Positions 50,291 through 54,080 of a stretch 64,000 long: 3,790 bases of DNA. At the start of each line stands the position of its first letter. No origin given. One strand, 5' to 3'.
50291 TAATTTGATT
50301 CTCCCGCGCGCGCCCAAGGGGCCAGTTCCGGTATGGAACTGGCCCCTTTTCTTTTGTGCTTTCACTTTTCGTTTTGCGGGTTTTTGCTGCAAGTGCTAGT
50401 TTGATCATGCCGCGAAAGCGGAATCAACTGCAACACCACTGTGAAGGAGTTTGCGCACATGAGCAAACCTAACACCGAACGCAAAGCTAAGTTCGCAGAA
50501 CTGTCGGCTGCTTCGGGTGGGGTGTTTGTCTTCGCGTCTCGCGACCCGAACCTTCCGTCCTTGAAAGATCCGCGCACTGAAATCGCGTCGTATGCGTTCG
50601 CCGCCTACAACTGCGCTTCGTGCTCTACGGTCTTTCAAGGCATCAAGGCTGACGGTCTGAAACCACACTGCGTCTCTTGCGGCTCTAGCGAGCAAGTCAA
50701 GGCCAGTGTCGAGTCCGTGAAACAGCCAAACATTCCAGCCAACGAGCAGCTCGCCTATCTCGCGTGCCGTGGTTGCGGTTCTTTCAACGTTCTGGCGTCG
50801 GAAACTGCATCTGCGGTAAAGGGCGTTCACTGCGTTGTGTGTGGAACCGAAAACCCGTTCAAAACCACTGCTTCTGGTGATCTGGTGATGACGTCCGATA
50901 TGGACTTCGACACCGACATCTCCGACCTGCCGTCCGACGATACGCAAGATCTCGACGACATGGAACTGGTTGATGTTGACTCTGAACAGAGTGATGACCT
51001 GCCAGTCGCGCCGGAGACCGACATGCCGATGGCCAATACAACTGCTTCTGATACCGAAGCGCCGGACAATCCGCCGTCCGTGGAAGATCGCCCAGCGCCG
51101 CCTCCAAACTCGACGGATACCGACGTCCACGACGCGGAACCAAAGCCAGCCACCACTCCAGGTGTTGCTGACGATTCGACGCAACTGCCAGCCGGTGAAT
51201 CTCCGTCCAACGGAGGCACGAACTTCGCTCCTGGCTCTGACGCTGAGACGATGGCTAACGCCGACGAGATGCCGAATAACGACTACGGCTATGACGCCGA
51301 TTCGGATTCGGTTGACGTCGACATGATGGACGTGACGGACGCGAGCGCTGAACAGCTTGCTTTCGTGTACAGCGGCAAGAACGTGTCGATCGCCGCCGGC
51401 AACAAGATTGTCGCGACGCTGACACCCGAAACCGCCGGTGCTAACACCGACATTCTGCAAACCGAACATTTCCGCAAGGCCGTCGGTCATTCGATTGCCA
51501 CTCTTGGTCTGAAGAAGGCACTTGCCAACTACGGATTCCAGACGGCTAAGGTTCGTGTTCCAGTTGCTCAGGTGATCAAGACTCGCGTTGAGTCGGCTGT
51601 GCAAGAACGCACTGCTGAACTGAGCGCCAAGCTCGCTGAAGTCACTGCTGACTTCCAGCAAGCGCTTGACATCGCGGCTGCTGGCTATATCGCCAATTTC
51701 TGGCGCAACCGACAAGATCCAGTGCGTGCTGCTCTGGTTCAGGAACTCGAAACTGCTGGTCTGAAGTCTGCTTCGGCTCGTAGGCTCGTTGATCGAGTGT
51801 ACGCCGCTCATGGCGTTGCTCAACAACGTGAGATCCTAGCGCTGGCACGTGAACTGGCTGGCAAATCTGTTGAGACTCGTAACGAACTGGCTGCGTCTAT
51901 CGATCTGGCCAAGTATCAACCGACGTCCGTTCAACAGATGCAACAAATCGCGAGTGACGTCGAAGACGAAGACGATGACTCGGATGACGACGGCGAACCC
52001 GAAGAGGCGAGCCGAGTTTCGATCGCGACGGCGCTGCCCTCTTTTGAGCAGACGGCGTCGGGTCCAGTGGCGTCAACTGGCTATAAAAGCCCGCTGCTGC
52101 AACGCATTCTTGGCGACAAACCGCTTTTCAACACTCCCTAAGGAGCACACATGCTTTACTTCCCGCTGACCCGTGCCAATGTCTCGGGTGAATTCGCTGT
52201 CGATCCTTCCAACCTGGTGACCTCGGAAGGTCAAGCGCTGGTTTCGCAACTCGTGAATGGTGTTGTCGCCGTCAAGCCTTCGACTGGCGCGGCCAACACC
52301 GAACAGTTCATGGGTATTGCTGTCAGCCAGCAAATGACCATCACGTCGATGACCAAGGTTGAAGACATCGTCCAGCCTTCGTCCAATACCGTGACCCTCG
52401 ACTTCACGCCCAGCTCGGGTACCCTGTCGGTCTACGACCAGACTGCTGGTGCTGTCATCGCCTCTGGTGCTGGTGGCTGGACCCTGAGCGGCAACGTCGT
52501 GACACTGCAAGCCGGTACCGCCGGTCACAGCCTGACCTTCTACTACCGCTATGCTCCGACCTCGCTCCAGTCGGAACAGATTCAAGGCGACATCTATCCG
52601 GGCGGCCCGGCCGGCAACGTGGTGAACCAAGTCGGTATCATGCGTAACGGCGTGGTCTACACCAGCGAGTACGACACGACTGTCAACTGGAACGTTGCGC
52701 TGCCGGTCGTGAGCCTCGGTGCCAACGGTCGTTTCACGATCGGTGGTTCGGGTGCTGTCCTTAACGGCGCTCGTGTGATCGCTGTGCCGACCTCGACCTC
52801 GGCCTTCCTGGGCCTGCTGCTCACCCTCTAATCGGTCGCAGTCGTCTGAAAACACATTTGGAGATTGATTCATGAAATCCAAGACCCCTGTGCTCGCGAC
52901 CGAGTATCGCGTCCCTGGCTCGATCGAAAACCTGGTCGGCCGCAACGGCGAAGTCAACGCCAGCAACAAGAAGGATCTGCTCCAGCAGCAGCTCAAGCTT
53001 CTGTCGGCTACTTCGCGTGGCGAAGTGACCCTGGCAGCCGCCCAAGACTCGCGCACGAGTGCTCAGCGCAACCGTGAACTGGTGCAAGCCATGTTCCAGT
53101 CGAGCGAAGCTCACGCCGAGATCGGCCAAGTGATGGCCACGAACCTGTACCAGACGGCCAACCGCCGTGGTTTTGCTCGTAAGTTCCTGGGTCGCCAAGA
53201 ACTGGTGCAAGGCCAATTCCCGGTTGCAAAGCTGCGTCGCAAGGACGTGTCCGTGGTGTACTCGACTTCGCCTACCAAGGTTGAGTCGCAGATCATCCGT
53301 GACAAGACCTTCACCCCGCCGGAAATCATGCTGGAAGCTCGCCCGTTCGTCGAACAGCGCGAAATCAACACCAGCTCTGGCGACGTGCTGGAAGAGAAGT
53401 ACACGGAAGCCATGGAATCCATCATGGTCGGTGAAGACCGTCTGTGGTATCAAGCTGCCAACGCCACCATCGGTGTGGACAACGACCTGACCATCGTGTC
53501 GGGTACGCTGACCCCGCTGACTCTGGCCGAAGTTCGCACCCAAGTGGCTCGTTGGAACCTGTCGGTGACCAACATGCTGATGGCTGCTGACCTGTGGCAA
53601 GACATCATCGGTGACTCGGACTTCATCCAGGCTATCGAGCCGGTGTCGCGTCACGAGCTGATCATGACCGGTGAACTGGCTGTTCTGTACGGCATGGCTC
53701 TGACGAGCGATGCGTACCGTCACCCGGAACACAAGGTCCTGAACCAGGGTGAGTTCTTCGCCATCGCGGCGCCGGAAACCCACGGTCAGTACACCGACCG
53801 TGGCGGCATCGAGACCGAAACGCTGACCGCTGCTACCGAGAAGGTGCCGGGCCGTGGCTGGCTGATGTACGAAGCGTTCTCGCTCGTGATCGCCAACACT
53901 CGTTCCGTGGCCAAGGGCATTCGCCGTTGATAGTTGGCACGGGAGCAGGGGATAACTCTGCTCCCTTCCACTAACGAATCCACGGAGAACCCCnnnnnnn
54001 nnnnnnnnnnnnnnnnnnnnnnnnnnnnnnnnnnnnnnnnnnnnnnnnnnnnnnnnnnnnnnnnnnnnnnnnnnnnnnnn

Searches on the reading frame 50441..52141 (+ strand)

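Call 11: search_protein_families(library=phrogs, proteins=[window:50441-52141:+], max_evalue=0.001)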
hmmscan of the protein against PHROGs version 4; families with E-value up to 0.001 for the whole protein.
window:50441-52141:+ (566 aa): 1 family
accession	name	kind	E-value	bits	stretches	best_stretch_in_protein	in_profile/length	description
phrog_20988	-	other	2.4e-22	80.2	1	64-536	189-643/652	ATPase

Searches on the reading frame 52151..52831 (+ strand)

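Call 60: search_protein_families(library=phrogs, proteins=[window:52151-52831:+], max_evalue=0.001)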
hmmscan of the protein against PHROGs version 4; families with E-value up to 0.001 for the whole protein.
window:52151-52831:+ (226 aa): 1 family
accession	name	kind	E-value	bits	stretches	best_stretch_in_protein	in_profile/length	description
phrog_16710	-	head and packaging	2.1e-45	156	1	1-224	1-228/234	virion structural protein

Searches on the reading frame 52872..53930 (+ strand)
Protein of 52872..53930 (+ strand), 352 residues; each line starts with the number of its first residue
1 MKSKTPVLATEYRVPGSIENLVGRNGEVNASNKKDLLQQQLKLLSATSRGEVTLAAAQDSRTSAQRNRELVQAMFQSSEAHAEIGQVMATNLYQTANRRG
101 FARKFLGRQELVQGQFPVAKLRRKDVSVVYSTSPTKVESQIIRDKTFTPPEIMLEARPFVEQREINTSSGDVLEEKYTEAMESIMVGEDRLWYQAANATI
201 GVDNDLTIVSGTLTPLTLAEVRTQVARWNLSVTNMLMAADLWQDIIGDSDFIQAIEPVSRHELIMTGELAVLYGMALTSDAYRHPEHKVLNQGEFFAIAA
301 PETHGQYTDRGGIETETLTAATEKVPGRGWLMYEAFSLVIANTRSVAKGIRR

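Call 11: search_protein_families(library=phrogs, proteins=[window:52872-53930:+], max_evalue=0.001)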
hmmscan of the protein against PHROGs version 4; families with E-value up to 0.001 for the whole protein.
window:52872-53930:+ (352 aa): 1 family
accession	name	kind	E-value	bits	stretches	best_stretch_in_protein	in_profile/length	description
phrog_2522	-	head and packaging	4e-83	280.2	1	24-351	10-317/318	major head protein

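Call 14: search_dna_similar(query=window:52872-53930:+, collection=phages, mode=protein, max_rows=20)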
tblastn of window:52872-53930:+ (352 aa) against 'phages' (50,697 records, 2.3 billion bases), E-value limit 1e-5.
Records with a match: 98; places in all: 98; records where one place covers at least 80% of the query: 94.
Best place of each record, by identity: <60% 98.
By first word of the organism name: Erwinia 49; Pseudomonas 14; Dickeya 8; Burkholderia 5; Rhizobium 5; Xanthomonas 4; Ralstonia 2; Achromobacter 2; Vibrio 2; Bacillus 2; and 5 more.
By host as written in the record: Erwinia amylovora 43; Pseudomonas putida KT2440 and Paw85 9; Dickeya solani MK10 6; Burkholderia cenocepacia 4; - 4; Xanthomonas hortorum pv. vitians CFBP8640 3; Achromobacter animicus 2; Vibrio coralliilyticus RE98 2; and 18 more.
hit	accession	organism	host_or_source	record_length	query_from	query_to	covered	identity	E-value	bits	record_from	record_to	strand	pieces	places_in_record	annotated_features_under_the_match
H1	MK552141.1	Burkholderia phage BcepSauron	Burkholderia cenocepacia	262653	3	351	99%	56.1%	1e-117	380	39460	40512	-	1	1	hypothetical protein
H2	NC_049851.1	Burkholderia phage BcepSauron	Burkholderia cenocepacia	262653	3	351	99%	56.1%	1e-117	380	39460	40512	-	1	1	major head protein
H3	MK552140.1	Burkholderia phage BcepSaruman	Burkholderia cenocepacia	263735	3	351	99%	56.1%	1e-117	380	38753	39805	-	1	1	hypothetical protein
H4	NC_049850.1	Burkholderia phage BcepSaruman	Burkholderia cenocepacia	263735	3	351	99%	56.1%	1e-117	380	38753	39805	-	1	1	major head protein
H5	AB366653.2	Ralstonia phage phiRSL1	-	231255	3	351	99%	53.7%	2e-119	384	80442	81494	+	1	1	hypothetical protein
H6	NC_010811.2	Ralstonia phage phiRSL1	-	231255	3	351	99%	53.7%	2e-119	384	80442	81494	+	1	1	major head protein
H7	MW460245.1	Burkholderia phage BCSR5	Burkholderia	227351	3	351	99%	52.7%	2e-113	367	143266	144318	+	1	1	hypothetical protein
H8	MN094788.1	Achromobacter phage Motura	Achromobacter animicus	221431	3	351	99%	51.4%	6e-110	357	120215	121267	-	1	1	major capsid protein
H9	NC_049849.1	Achromobacter phage Motura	Achromobacter animicus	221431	3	351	99%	51.4%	6e-110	357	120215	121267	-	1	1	major head protein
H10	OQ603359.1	Erwinia phage Ep032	Erwinia sp. YA1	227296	8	347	97%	47.4%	2e-96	319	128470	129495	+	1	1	record has no annotation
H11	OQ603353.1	Xanthomonas phage Ep026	Xanthomonas sp. Q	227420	8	347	97%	47.4%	2e-96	319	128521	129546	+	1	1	record has no annotation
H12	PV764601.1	Xanthomonas phage PhiXhv-12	Xanthomonas hortorum pv. vitians ...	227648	8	347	97%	47.4%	2e-96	319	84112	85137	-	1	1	major head protein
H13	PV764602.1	Xanthomonas phage PhiXhv-15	Xanthomonas hortorum pv. vitians ...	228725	8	347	97%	47.4%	2e-96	319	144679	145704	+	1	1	major head protein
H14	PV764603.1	Xanthomonas phage PhiXhv-16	Xanthomonas hortorum pv. vitians ...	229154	8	347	97%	47.4%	2e-96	319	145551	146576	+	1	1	major head protein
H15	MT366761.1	Vibrio phage vB_VcorM_GR11A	Vibrio coralliilyticus RE98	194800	1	352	100%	40.9%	2e-85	287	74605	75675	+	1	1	putative major capsid protein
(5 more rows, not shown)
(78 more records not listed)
